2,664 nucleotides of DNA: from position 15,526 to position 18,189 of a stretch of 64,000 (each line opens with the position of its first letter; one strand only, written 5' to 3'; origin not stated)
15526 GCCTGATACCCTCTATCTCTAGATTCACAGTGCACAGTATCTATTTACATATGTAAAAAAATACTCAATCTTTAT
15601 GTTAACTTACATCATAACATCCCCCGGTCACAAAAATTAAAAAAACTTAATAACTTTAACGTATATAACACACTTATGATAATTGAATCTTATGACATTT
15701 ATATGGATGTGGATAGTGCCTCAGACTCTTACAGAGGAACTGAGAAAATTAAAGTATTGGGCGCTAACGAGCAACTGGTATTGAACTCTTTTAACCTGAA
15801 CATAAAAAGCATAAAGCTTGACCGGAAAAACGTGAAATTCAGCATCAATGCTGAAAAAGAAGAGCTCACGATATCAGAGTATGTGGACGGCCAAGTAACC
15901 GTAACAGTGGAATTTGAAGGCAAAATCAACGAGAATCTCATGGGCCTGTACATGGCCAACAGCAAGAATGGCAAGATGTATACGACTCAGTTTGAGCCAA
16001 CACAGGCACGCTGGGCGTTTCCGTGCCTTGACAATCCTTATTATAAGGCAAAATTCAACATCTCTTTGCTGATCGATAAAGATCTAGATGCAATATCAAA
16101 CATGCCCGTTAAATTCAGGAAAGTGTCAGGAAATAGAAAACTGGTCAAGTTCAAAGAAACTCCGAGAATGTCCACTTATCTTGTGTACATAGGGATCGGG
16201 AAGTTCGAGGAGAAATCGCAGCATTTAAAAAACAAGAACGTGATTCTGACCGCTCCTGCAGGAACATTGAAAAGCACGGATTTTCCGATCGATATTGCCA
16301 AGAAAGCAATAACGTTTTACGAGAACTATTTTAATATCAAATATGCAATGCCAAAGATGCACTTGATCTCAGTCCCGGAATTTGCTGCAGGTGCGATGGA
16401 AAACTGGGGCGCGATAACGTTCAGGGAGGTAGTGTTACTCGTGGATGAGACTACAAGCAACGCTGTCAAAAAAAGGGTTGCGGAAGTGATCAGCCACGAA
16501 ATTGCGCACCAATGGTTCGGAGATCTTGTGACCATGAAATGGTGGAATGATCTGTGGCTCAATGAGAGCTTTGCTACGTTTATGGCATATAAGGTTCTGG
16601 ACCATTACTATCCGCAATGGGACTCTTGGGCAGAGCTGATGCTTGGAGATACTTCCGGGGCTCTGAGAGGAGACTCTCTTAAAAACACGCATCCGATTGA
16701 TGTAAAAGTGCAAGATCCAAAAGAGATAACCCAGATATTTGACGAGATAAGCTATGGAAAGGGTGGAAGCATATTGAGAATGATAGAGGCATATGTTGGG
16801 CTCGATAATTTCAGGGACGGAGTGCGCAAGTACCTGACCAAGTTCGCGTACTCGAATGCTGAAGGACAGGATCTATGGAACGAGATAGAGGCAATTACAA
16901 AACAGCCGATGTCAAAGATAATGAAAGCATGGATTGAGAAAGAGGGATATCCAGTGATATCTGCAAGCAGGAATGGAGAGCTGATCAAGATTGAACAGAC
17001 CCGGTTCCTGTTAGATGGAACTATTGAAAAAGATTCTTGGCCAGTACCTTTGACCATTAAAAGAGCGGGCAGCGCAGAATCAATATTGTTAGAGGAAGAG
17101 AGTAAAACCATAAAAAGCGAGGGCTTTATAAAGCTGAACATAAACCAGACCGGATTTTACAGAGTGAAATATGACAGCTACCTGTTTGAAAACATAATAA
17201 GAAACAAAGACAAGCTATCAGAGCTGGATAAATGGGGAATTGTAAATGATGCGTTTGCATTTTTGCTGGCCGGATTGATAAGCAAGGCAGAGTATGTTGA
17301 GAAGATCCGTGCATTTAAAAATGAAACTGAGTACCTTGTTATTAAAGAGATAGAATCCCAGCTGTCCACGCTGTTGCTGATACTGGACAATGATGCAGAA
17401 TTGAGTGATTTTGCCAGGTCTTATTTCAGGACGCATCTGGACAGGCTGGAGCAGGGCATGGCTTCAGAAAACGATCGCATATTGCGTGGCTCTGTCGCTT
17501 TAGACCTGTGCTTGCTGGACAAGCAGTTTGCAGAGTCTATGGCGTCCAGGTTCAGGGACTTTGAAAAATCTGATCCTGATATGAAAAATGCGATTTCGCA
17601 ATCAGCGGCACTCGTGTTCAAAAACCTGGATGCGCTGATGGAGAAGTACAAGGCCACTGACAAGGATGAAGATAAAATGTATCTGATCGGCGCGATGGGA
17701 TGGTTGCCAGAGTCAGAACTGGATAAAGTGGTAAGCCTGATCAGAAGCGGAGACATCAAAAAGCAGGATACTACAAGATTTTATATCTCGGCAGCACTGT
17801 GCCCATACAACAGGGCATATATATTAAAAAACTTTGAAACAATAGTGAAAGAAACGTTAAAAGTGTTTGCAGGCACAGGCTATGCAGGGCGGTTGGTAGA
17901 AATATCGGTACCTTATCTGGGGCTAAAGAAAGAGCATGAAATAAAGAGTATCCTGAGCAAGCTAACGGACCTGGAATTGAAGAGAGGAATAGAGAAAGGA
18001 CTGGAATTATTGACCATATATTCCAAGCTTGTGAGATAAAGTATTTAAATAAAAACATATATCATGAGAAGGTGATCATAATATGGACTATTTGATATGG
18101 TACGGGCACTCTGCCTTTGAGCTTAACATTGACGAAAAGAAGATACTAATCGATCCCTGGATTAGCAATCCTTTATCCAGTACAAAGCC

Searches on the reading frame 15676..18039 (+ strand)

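Call 82: search_protein_families(library=pfam, proteins=[window:15676-18039:+], max_evalue=0.001)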
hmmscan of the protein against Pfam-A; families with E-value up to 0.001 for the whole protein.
window:15676-18039:+ (787 aa): 3 families
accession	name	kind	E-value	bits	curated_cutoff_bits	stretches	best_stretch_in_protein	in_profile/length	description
PF01433.26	Peptidase_M1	-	3.9e-81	272.3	27.7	1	204-419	2-218/218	Peptidase family M1 domain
PF11838.14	ERAP1_C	-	2e-41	142.9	38.2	1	484-777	1-314/318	ERAP1-like C-terminal domain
PF17900.6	Peptidase_M1_N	-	1.7e-37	129.7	25.8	1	4-169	3-186/186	Peptidase M1 N-terminal domain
